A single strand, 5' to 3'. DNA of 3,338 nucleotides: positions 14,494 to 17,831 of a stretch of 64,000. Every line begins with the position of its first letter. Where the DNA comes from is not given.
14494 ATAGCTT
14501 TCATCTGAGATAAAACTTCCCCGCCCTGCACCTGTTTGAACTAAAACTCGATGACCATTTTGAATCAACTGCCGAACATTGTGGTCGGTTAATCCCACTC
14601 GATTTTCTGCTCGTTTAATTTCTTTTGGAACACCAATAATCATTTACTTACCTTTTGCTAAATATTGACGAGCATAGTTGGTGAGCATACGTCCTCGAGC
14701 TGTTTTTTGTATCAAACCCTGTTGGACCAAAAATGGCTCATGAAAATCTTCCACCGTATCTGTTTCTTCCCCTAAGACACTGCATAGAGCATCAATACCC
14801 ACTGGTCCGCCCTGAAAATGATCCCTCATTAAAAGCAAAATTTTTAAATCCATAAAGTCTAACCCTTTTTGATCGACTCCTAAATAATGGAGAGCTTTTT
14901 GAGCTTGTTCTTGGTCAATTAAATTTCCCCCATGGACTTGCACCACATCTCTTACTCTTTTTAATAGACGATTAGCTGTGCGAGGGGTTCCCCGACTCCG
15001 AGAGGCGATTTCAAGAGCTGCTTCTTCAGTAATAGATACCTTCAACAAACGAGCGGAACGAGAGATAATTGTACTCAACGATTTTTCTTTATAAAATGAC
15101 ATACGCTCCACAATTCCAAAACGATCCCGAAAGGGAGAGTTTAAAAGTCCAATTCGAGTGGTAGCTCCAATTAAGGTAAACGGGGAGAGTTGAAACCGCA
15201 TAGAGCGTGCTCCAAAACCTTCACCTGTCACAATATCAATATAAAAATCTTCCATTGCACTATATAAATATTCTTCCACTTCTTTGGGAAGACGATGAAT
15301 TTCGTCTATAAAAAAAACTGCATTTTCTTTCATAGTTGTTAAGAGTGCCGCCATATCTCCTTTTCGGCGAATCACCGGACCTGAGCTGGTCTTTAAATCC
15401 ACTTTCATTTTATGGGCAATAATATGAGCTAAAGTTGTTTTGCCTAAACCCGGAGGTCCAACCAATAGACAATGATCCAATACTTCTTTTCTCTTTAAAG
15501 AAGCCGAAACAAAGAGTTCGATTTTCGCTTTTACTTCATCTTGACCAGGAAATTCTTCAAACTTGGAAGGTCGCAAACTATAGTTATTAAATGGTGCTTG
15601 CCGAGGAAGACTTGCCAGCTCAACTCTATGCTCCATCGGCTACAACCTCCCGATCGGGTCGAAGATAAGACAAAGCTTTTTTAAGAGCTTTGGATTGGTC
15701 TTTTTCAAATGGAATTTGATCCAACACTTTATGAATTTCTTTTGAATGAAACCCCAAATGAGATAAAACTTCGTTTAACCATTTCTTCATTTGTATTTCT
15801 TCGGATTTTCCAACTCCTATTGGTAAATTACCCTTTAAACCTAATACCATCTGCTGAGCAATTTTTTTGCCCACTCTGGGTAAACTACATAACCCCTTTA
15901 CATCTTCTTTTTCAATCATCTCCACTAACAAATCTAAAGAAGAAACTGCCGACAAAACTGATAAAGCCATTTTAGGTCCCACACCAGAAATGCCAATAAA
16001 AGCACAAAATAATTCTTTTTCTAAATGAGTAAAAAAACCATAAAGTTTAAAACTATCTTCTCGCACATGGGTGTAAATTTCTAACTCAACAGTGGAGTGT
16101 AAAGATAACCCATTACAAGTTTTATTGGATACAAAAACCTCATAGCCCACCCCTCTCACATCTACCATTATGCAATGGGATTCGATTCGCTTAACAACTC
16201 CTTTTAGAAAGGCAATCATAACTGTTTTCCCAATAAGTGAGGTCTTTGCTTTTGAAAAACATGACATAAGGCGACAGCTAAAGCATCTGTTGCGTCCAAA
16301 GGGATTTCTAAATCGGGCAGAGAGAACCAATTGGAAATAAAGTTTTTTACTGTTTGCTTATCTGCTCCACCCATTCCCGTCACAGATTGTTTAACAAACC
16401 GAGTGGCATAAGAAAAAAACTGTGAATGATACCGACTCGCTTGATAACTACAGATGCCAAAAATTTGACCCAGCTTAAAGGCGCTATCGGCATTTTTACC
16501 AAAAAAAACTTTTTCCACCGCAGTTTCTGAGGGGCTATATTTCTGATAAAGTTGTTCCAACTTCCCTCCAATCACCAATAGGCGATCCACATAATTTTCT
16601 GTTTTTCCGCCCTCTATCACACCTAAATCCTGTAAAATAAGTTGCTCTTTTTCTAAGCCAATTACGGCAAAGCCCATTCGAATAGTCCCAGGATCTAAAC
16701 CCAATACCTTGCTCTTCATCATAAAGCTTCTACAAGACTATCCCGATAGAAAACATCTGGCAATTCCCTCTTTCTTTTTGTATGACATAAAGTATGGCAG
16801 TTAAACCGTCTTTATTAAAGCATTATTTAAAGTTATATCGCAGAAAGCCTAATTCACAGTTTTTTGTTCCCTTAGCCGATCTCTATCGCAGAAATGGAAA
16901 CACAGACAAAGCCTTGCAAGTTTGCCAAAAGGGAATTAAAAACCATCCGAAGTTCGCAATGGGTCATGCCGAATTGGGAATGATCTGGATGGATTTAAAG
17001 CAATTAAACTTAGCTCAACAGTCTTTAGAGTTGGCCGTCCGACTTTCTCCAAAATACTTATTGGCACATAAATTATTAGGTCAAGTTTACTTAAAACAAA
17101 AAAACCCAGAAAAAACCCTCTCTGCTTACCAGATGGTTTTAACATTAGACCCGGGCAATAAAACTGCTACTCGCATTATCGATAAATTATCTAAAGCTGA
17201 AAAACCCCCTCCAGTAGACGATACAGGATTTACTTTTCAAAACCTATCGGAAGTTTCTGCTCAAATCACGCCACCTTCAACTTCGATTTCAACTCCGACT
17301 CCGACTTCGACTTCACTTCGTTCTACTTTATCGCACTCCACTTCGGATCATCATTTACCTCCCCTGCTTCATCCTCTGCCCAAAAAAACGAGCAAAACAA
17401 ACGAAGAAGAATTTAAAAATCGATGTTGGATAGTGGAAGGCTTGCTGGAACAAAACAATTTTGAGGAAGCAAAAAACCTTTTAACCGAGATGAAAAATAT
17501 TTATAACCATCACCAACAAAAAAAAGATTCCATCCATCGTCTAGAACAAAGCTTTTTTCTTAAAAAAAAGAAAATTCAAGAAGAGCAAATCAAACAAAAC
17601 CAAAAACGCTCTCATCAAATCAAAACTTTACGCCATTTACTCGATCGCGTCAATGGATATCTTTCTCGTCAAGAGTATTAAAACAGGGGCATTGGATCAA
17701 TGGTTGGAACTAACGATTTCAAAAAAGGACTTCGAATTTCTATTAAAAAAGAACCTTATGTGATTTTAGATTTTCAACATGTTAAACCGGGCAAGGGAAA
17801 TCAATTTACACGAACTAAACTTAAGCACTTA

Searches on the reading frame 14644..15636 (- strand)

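Call 68: search_protein_families(library=pfam, proteins=[window:14644-15636:-], max_evalue=0.001)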
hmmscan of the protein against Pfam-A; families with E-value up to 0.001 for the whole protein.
window:14644-15636:- (330 aa): 11 families
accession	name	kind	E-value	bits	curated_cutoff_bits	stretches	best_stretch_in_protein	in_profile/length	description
PF05496.18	RuvB_N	-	4.7e-71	238.1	27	1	21-179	1-159/159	Holliday junction DNA helicase RuvB P-loop domain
PF17864.7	AAA_lid_4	-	2.1e-29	101.5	27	1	182-255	1-74/74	RuvB AAA lid domain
PF05491.19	RuvB_C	-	5e-23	81.3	24.7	1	257-326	2-71/72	RuvB C-terminal winged helix domain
PF00004.35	AAA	-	3.4e-20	73.2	21.2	1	56-177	1-127/131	ATPase family associated with various cellular activities (AAA)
PF07728.20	AAA_5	-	1.8e-10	41.4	22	1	55-173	1-139/139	AAA domain (dynein-related subfamily)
PF20720.3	nSTAND3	-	1.7e-05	25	27.2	1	54-112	18-73/155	Novel STAND NTPase 3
PF13401.12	AAA_22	-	2.2e-05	25.2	27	0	56-75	8-27/130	AAA domain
PF01078.27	Mg_chelatase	-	5.4e-05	23.1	20.3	0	55-74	24-43/207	Magnesium chelatase, subunit ChlI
PF00910.28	RNA_helicase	-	6.8e-05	23.7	21.5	1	57-136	2-75/105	RNA helicase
PF13173.12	AAA_14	-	0.00025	21.5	27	1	57-131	6-88/129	AAA domain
PF07726.17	AAA_3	-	0.00072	19.9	27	0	55-82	1-28/131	ATPase family associated with various cellular activities (AAA)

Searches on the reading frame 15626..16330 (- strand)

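Call 68: search_protein_families(library=pfam, proteins=[window:15626-16330:-], max_evalue=0.001)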
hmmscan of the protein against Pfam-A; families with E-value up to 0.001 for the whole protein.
window:15626-16330:- (234 aa): 2 families
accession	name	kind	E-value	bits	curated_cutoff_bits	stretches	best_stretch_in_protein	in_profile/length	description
PF01330.27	RuvA_N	-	3e-19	69.3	23.6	1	38-98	1-61/61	RuvA N terminal domain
PF14520.12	HHH_5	-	1.1e-12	48.6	27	1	111-166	4-56/57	Helix-hairpin-helix domain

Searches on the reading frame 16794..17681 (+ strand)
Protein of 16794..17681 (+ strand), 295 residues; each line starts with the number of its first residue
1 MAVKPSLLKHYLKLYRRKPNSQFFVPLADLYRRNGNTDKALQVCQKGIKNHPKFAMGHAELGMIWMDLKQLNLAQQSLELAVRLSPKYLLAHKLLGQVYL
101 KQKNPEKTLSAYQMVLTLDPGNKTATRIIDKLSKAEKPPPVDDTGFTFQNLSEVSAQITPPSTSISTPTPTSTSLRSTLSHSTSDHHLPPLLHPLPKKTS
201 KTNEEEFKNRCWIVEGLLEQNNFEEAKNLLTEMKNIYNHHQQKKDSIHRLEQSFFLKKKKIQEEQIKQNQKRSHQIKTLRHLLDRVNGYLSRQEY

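Call 68: search_protein_families(library=pfam, proteins=[window:16794-17681:+], max_evalue=0.001)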
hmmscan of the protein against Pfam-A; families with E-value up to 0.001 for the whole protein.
window:16794-17681:+ (295 aa): 17 families
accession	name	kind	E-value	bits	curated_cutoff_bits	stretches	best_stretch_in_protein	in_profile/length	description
PF00515.34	TPR_1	-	3.4e-16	58.7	27.8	1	91-122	3-34/34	Tetratricopeptide repeat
PF07719.23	TPR_2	-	8.6e-15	54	27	0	91-122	3-34/34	Tetratricopeptide repeat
PF13181.12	TPR_8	-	3.3e-10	39.7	25.7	0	60-87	6-33/34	Tetratricopeptide repeat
PF14559.12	TPR_19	-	2.8e-09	37.6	25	0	68-115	4-51/68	Tetratricopeptide repeat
PF13428.12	TPR_14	-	2.9e-09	37.2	23.5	0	27-61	7-41/44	Tetratricopeptide repeat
PF13432.12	TPR_16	-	2.4e-08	34.7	32.7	0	27-87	3-63/65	Tetratricopeptide repeat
PF13431.12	TPR_17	-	1.3e-07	31.8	24.4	0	81-107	5-31/34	Tetratricopeptide repeat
PF13174.12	TPR_6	-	1.9e-07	31.7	26.3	0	27-53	6-32/33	Tetratricopeptide repeat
PF13424.12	TPR_12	-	1.4e-06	28.8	30.1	0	72-118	24-74/77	Tetratricopeptide repeat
PF13414.12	TPR_11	-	5e-06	26.5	26.8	0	66-102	5-41/42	TPR repeat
PF13176.12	TPR_7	-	5.5e-06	26.5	27.9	0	27-52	5-32/36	Tetratricopeptide repeat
PF23914.1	TPR_CcmH_CycH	-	1.8e-05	25.1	42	1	17-122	46-154/158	Cytochrome c-type biogenesis protein H TPR domain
PF25063.1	ARM_TT21_C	-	2.5e-05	24.7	35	0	25-123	99-198/209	Tetratricopeptide repeat protein 21 C-terminal ARM domain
PF12895.13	ANAPC3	-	3.9e-05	24.3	27.2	0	13-52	14-56/82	Anaphase-promoting complex, cyclosome, subunit 3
PF13371.12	TPR_9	-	5.6e-05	23.5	35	0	30-87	4-61/73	Tetratricopeptide repeat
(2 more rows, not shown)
